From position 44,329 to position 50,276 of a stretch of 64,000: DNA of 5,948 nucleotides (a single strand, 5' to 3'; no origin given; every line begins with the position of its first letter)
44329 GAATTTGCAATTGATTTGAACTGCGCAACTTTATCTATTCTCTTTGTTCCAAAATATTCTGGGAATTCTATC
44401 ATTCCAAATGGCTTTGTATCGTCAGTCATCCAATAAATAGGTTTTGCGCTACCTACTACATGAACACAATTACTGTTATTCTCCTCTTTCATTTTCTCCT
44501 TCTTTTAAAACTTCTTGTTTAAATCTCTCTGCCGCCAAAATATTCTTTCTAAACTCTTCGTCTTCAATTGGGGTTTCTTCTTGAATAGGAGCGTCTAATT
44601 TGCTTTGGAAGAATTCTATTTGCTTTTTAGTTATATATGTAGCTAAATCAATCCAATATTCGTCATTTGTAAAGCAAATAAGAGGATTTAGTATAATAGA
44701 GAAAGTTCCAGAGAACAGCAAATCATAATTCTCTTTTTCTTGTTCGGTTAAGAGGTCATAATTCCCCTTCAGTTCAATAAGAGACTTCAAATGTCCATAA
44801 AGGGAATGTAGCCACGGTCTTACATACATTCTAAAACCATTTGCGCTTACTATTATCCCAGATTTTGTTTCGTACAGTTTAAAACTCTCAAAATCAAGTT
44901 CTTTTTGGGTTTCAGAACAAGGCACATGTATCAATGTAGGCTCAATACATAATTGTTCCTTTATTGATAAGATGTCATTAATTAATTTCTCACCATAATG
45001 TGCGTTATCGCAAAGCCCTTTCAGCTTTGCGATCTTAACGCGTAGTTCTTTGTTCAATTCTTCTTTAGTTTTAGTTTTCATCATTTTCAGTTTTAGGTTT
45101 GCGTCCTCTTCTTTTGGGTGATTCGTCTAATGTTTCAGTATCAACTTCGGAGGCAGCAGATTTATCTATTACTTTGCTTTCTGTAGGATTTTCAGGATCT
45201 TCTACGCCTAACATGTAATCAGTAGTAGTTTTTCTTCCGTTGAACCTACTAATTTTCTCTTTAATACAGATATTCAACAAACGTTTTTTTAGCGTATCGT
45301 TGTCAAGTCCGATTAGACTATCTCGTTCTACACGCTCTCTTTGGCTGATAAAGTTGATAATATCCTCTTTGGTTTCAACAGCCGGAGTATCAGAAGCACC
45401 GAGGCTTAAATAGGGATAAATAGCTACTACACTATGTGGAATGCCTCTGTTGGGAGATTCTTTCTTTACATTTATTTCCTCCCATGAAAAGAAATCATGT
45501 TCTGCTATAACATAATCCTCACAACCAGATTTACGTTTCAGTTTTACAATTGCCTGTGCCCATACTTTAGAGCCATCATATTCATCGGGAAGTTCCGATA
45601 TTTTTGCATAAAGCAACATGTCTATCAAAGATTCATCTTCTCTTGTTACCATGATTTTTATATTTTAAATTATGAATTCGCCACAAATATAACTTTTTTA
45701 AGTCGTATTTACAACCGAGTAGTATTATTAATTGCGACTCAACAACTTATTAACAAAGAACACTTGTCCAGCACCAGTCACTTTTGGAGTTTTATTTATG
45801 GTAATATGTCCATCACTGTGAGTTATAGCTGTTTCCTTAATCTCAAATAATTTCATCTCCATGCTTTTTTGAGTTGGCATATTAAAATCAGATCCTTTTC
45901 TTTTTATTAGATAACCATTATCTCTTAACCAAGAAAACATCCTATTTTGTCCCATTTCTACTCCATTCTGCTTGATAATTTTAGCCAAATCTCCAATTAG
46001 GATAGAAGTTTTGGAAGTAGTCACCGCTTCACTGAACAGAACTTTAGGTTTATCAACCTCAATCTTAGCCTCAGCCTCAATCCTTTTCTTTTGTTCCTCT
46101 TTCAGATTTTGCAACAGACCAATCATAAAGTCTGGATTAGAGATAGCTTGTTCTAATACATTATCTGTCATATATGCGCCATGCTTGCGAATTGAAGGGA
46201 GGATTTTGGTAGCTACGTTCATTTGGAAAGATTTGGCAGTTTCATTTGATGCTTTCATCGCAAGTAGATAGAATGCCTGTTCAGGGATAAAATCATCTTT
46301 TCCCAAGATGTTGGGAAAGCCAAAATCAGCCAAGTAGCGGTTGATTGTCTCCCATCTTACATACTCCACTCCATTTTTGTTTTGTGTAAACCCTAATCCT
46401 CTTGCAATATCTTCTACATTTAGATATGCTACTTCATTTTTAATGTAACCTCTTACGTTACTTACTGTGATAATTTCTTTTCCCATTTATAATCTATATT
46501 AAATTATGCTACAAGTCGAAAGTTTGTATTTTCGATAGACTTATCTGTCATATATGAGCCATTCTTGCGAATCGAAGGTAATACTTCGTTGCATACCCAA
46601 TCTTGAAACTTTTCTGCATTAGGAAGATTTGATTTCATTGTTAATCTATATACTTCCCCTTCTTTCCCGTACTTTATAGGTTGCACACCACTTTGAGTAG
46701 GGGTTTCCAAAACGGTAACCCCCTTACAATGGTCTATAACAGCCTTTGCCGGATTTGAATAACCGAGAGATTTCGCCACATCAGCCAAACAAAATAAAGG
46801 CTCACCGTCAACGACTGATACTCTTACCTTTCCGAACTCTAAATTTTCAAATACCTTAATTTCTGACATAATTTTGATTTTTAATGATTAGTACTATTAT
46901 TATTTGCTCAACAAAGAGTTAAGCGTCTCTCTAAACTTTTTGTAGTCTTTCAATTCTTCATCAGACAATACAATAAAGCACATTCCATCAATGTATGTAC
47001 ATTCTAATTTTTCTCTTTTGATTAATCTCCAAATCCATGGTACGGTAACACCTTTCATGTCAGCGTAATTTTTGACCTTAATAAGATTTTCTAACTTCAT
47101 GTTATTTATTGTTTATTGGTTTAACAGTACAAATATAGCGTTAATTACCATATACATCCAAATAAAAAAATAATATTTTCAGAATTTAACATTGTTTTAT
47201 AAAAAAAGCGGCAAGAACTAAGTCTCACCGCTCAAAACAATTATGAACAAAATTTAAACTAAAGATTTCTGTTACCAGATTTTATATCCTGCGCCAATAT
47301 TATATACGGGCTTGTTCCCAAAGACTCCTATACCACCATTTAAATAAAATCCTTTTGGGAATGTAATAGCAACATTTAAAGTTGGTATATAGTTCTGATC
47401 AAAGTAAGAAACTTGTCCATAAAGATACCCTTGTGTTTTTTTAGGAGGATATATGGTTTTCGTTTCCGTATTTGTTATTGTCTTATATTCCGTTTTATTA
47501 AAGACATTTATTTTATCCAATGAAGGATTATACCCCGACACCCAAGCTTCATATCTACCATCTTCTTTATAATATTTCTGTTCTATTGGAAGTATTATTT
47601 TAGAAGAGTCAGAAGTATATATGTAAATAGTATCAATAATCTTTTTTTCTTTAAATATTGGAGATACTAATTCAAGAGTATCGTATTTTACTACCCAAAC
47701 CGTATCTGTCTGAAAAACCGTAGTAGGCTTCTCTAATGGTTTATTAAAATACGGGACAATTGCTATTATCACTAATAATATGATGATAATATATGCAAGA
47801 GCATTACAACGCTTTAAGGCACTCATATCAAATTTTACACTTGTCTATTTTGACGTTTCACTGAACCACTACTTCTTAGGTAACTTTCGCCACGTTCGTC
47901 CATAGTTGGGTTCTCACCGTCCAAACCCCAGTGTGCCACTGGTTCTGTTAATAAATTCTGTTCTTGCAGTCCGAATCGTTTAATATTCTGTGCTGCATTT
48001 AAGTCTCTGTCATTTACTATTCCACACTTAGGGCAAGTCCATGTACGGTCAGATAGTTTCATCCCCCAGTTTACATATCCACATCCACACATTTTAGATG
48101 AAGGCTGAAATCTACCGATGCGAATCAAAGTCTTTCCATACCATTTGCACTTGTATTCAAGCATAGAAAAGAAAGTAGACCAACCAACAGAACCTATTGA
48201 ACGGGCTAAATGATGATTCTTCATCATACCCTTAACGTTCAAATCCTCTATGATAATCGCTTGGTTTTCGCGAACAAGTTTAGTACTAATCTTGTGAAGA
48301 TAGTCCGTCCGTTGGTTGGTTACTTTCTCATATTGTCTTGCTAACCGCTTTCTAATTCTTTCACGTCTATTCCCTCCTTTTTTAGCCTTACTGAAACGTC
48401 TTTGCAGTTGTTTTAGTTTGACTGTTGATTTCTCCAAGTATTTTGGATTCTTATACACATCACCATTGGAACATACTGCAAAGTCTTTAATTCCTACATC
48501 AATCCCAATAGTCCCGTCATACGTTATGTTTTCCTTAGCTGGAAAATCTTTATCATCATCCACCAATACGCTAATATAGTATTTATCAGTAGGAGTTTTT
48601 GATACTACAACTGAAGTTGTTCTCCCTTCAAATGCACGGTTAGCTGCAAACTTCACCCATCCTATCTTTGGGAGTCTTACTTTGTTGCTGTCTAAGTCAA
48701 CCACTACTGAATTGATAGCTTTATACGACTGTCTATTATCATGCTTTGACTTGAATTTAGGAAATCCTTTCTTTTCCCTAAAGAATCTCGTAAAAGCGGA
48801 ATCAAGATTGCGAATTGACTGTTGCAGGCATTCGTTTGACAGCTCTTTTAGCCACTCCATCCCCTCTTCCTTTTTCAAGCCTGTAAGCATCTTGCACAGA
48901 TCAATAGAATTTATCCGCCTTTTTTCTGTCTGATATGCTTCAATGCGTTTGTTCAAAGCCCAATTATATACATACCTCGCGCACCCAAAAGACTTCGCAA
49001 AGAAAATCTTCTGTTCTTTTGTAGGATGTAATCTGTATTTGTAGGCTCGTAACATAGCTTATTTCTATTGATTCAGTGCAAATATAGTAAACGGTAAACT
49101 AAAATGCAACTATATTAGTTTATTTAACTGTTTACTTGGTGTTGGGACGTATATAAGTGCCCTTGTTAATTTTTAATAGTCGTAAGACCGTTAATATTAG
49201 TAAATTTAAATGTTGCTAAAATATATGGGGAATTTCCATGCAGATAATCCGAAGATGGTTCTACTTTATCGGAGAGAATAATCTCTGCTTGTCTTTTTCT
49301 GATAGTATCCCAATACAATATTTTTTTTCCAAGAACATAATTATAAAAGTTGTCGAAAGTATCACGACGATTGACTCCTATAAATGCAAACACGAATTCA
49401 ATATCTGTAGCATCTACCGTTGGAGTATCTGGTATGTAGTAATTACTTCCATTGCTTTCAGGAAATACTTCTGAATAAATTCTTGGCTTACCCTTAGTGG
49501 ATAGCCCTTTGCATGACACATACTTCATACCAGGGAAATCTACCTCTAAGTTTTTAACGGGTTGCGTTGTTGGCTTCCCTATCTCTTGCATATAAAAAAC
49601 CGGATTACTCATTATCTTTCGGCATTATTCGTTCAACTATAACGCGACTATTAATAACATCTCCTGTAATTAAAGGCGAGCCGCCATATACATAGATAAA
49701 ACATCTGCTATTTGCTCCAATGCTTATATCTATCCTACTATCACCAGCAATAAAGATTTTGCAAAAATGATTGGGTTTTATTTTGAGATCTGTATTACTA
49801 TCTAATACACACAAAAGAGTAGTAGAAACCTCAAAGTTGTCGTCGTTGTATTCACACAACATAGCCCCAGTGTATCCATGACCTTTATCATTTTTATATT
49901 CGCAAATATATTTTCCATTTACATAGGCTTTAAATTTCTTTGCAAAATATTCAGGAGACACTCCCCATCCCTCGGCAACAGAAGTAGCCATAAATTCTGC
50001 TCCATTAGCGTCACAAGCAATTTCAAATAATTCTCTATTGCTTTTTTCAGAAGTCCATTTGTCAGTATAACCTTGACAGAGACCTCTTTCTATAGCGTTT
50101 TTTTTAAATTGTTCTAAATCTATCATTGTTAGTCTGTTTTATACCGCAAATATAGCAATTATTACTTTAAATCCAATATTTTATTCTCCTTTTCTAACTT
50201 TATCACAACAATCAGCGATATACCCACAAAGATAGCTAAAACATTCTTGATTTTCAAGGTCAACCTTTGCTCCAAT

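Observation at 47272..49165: Solo, catalytically intact TnpB in the phage early region with no space for a canonical right end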

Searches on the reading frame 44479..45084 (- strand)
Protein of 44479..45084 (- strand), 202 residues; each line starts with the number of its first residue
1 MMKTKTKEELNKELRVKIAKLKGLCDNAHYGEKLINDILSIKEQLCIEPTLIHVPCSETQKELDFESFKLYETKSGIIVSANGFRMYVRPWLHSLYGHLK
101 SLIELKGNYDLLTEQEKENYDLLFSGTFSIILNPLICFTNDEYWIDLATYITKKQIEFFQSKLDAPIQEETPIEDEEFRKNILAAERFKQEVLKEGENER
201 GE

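Call 37: search_protein_families(library=pfam, alignment_id=A3, max_evalue=0.001)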
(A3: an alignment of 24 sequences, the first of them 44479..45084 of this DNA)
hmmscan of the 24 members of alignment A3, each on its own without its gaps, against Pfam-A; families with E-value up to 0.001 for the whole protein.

A. member 1, window:44479-45084:- (202 aa): 0 families

B. families by the number of members that match (of 24 scanned): 13 families
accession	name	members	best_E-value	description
PF03374.19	ANT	3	4.1e-36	Phage antirepressor protein KilAC domain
PF02498.22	Bro-N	3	3.8e-20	BRO family, N-terminal domain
PF00145.23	DNA_methylase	1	3.3e-30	C-5 cytosine-specific DNA methylase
PF09669.15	Phage_pRha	1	2.3e-20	Phage regulatory protein Rha (Phage_pRha)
PF20647.2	DUF6808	1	7.1e-16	Domain of unknown function (DUF6808)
PF02768.20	DNA_pol3_beta_3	1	2.5e-13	DNA polymerase III beta subunit, C-terminal domain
PF18836.7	B_solenoid_ydck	1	2.3e-07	YdcK Beta solenoid repeat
PF03796.21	DnaB_C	1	1.6e-06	DnaB-like helicase C terminal domain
PF04448.17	DUF551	1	1.7e-06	Protein of unknown function (DUF551)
PF13481.12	AAA_25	1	5.7e-06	AAA domain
PF01797.21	Y1_Tnp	1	0.00015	Transposase IS200 like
PF00165.29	HTH_AraC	1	0.00048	Bacterial regulatory helix-turn-helix proteins, AraC family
PF00712.24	DNA_pol3_beta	1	0.00084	DNA polymerase III beta subunit, N-terminal domain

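Call 38: search_protein_families(library=pfam, proteins=[window:44479-45084:-], max_evalue=0.01)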
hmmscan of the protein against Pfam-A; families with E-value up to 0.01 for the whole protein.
window:44479-45084:- (202 aa): 0 families

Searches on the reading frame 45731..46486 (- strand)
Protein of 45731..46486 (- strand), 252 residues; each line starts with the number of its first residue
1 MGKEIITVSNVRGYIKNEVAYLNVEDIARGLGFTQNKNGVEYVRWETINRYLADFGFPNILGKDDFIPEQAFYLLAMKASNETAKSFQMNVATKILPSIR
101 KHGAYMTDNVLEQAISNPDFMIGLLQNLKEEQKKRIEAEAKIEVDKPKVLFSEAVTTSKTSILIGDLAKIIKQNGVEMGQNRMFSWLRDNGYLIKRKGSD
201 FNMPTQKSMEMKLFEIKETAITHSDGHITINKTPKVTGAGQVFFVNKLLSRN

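Call 39: search_protein_families(library=pfam, proteins=[window:45731-46486:-], max_evalue=0.01)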
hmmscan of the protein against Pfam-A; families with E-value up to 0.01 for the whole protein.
window:45731-46486:- (252 aa): 2 families
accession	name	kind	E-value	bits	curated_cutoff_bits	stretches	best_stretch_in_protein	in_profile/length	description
PF03374.19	ANT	-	4.1e-36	124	25.3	1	139-249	1-106/108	Phage antirepressor protein KilAC domain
PF02498.22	Bro-N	-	5.5e-07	30.6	25.6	1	10-97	1-96/96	BRO family, N-terminal domain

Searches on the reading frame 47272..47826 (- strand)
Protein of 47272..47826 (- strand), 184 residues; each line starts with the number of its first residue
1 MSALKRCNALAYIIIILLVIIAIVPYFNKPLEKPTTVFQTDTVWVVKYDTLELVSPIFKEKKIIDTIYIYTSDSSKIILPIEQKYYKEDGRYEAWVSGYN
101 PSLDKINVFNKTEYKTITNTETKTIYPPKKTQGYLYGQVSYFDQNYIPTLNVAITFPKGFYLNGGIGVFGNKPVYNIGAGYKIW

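Call 4: search_protein_families(library=pfam, proteins=[window:47272-47826:-], max_evalue=0.01)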
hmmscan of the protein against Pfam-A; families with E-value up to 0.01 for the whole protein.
window:47272-47826:- (184 aa): 1 family
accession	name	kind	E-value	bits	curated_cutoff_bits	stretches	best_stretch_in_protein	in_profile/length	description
PF20647.2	DUF6808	-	7.1e-16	58.5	24.4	1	73-156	1-83/86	Domain of unknown function (DUF6808)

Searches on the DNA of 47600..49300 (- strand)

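Call 7: search_dna_similar(query=window:47700-48100:-, collection=phages, mode=distant, max_rows=40)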
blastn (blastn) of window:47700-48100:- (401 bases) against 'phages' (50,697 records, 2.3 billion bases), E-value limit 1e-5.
Records with a match: 2; places in all: 5; records where one place covers at least 80% of the query: 0.
Best place of each record, by identity: 80-90% 2.
By first word of the organism name: Bacteroides 2.
By host as written in the record: Bacteroides uniformis MB20-41 1; Bacteroides fragilis DA766 1.
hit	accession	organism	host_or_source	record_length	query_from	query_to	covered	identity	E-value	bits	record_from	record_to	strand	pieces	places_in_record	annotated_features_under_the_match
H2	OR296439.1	Bacteroides phage C3_41T2LP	Bacteroides uniformis MB20-41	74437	148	285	34%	80.4%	3e-27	128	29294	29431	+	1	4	none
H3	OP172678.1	Bacteroides phage BF766P1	Bacteroides fragilis DA766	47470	233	288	14%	85.7%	1e-8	66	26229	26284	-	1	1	hypothetical protein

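Call 22: search_rna_families(source=window, start=47600, end=49300, threshold=evalue, max_evalue=10)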
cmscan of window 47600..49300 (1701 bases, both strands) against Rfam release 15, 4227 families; matches with E-value up to 10: 4.
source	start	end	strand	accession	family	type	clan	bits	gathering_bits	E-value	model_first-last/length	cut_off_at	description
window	48447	48546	-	RF03048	RAGATH-20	Gene; sRNA;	-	24.6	101.4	0.33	1-102/102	no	RAGATH-20 RNA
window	48358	48397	-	RF01319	CRISPR-DR6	Gene; CRISPR;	-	18.8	39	1.1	1-30/30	no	CRISPR RNA direct repeat element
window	47633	47662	-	RF00857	mir-233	Gene; miRNA;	-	17.7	67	4.1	24-54/78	no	mir-233 microRNA precursor family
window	48210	48227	-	RF04336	Plastid-petD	Intron;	-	16.8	65.5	3.1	17-34/47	no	Plastid-petD group II-D5 intron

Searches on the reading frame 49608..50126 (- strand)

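Call 38: search_protein_families(library=pfam, proteins=[window:49608-50126:-], max_evalue=0.01)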
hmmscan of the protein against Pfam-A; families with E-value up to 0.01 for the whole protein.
window:49608-50126:- (173 aa): 1 family
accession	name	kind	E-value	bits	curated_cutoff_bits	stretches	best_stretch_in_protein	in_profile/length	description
PF00165.29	HTH_AraC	-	0.00048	20.6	26.6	1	49-73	13-37/42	Bacterial regulatory helix-turn-helix proteins, AraC family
